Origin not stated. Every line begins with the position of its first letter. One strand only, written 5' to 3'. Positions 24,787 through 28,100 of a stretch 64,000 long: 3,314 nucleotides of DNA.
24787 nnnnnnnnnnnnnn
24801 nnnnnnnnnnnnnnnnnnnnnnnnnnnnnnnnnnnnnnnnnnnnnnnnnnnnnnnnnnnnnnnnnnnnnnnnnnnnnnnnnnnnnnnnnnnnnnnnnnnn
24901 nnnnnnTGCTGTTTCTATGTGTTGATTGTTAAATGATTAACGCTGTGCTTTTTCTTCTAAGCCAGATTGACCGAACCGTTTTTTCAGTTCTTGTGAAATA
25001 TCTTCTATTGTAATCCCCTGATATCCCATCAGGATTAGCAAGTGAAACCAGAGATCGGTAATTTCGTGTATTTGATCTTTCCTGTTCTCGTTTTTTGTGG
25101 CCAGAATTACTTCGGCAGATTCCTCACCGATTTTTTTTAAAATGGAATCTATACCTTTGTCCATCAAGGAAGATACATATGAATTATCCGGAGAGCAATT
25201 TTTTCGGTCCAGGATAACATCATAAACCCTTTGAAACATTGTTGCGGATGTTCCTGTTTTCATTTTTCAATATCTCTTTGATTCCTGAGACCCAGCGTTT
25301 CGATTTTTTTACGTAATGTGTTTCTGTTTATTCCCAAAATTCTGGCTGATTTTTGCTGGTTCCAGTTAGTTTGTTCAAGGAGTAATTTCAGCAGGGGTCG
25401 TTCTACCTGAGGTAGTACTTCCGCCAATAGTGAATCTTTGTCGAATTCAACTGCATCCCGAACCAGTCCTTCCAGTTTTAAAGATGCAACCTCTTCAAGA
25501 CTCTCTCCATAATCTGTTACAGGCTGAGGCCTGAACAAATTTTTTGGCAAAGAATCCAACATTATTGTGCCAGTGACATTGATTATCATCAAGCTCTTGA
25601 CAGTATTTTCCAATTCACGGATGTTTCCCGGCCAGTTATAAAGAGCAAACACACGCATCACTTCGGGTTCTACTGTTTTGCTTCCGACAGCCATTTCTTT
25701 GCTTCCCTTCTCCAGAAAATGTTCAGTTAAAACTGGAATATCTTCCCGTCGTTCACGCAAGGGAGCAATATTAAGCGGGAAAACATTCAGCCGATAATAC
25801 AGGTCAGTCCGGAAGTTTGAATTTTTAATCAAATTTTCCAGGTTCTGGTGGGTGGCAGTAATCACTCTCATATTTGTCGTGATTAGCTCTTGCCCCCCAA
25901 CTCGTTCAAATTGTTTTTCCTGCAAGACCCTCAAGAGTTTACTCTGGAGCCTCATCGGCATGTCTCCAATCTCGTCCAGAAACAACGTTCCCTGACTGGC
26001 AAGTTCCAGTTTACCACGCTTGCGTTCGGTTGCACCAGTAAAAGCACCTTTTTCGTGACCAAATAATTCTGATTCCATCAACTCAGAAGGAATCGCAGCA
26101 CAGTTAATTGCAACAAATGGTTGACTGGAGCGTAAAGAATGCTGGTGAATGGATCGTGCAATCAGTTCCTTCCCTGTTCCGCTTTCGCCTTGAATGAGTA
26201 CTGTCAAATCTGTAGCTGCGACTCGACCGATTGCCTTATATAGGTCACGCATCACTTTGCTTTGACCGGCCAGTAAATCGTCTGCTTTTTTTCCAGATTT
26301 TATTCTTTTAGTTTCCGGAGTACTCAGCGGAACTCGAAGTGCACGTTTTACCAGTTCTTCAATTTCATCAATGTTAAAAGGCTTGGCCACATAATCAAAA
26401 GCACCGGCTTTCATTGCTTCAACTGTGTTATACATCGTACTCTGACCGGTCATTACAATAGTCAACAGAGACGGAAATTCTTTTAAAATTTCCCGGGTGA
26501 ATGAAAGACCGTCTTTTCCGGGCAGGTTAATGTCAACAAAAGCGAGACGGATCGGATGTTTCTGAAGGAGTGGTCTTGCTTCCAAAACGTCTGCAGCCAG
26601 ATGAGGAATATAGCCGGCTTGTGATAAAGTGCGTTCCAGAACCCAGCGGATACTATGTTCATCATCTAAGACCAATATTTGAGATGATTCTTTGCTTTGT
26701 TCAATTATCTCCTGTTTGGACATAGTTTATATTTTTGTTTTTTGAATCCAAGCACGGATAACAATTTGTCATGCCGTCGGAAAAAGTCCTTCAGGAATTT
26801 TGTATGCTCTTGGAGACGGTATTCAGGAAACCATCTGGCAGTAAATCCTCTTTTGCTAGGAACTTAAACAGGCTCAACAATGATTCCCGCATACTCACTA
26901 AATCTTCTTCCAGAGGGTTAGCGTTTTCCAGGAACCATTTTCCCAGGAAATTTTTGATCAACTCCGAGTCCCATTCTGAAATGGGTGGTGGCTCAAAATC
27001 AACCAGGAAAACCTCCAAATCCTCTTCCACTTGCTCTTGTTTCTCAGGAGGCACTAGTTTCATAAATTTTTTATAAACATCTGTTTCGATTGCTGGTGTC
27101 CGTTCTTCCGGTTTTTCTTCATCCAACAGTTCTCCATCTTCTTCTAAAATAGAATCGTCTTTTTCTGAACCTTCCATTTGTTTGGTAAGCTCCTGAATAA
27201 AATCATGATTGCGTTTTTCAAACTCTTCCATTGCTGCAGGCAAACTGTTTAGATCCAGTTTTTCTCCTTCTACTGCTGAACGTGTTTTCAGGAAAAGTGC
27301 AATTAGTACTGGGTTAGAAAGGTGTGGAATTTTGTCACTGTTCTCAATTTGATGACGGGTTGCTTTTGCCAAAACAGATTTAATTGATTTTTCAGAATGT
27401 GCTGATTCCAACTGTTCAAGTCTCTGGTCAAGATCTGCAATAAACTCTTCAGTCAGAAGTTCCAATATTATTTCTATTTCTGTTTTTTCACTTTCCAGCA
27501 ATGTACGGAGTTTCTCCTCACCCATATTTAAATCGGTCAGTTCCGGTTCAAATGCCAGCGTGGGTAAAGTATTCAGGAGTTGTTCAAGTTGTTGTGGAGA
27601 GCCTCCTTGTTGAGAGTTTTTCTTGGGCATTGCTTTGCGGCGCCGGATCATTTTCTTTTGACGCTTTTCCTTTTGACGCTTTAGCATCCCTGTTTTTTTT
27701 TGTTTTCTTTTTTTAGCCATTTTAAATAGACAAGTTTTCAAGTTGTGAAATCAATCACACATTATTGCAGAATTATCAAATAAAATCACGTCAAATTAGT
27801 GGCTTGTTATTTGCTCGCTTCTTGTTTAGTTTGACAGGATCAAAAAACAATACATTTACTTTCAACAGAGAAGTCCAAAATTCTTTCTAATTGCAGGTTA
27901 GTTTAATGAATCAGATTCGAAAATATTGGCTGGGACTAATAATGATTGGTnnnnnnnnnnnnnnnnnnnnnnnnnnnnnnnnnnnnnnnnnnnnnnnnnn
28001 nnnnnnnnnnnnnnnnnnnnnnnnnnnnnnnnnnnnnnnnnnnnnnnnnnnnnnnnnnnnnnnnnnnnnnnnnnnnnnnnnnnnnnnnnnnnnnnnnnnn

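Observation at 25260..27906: Orphan NtrC-type regulator next to a sigma-54 promoter and a perfect TGTGA-N6-TCACA palindrome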

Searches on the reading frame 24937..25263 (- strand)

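Call 5: search_protein_families(library=pfam, proteins=[window:24937-25263:-], max_evalue=0.01)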
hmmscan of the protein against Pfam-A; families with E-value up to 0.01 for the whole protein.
window:24937-25263:- (108 aa): 2 families
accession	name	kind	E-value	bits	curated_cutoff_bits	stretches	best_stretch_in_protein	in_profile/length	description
PF01503.22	PRA-PH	-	2.2e-19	70.1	21.3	1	12-96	3-85/86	Phosphoribosyl-ATP pyrophosphohydrolase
PF03819.22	MazG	-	0.00016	22.3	22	1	38-95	3-64/74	MazG nucleotide pyrophosphohydrolase domain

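Call 6: search_protein_families(library=ncbifam, proteins=[window:24937-25263:-], max_evalue=0.01)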
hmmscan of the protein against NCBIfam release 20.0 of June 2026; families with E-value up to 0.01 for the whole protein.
window:24937-25263:- (108 aa): 7 families
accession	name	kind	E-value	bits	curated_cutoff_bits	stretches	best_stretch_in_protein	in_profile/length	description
NF001611.0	PRK00400.1-3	equivalog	1.5e-37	128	99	1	8-108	5-105/108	phosphoribosyl-ATP diphosphatase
TIGR03188.1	histidine_hisI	equivalog_domain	2e-28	98.4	42.7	1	11-93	2-84/84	phosphoribosyl-ATP diphosphatase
NF001613.0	PRK00400.1-5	equivalog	2.1e-28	98.4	120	1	7-108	3-104/107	phosphoribosyl-ATP diphosphatase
NF002747.0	PRK02759.1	equivalog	2.9e-26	92.4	187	1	5-97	113-205/208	bifunctional phosphoribosyl-AMP cyclohydrolase/phosphoribosyl-ATP diphosphatase HisIE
NF001610.0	PRK00400.1-1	equivalog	1.3e-12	47.7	104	1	5-93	5-93/93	phosphoribosyl-ATP diphosphatase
NF052436.1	YabN_Meth_PPase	exception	0.00072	18.7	525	1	38-98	391-452/486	bifunctional methyltransferase/pyrophosphohydrolase YabN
NF007113.1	PRK09562.1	equivalog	0.007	16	208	1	38-98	156-216/251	nucleoside triphosphate pyrophosphohydrolase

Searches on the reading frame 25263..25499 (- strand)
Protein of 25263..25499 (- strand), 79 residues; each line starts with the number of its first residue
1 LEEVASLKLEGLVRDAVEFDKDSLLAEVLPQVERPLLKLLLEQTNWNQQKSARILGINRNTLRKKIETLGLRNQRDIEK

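Call 78: search_solved_structures(query=window:25263-25499:-, max_evalue=0.01, show_alignments=3)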
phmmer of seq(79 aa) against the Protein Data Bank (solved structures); distinct sequences matched with E-value up to 0.01: 13.
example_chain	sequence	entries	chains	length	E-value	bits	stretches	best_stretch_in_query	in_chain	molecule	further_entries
1f36_A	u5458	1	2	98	7.8e-09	38.9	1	20-71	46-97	FIS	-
1ety_A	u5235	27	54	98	1e-08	38.6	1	20-71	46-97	FACTOR FOR INVERSION STIMULATION | FACTOR FOR INVERSION STIMULATION (FIS) | DNA-binding protein fis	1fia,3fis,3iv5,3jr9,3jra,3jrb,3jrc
1etv_A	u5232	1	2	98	1.4e-08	38.1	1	20-71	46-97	FACTOR FOR INVERSION STIMULATION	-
1etq_A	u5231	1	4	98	1.9e-08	37.7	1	20-71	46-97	FACTOR FOR INVERSION STIMULATION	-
1etw_A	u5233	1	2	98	2e-08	37.7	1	20-71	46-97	FACTOR FOR INVERSION STIMULATION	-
1etk_A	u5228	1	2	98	2.7e-08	37.2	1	20-71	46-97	FACTOR FOR INVERSION STIMULATION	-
1eto_A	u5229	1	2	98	2.8e-08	37.2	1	20-71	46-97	FACTOR FOR INVERSION STIMULATION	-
1etx_A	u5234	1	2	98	7.4e-08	35.8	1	20-71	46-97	FACTOR FOR INVERSION STIMULATION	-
4fis_A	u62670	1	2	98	1.4e-07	34.9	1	20-71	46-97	FACTOR FOR INVERSION STIMULATION (FIS)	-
1fip_A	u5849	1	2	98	1.5e-07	34.9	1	20-71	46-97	FACTOR FOR INVERSION STIMULATION (FIS)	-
6m10_A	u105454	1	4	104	2e-06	31.3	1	27-68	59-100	Putative Fis-like DNA-binding protein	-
6ft5_A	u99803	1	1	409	5.8e-06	29.8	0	32-67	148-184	alphaRep A3_A3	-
1ntc_A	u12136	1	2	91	1.6e-05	28.5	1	18-71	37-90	PROTEIN (NITROGEN REGULATION PROTEIN (NTRC))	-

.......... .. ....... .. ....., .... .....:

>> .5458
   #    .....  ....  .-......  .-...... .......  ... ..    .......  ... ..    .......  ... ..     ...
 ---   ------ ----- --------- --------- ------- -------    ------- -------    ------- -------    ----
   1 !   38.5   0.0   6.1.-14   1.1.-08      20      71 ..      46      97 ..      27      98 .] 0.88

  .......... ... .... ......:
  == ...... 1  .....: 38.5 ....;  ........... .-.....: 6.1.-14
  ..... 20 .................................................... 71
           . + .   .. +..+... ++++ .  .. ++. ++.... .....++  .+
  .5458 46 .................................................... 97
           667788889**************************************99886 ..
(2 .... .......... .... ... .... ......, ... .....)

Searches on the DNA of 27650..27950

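Call 61: search_rna_families(source=window, start=27650, end=27950, threshold=evalue, max_evalue=1)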
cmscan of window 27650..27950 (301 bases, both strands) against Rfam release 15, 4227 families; matches with E-value up to 1: 0.
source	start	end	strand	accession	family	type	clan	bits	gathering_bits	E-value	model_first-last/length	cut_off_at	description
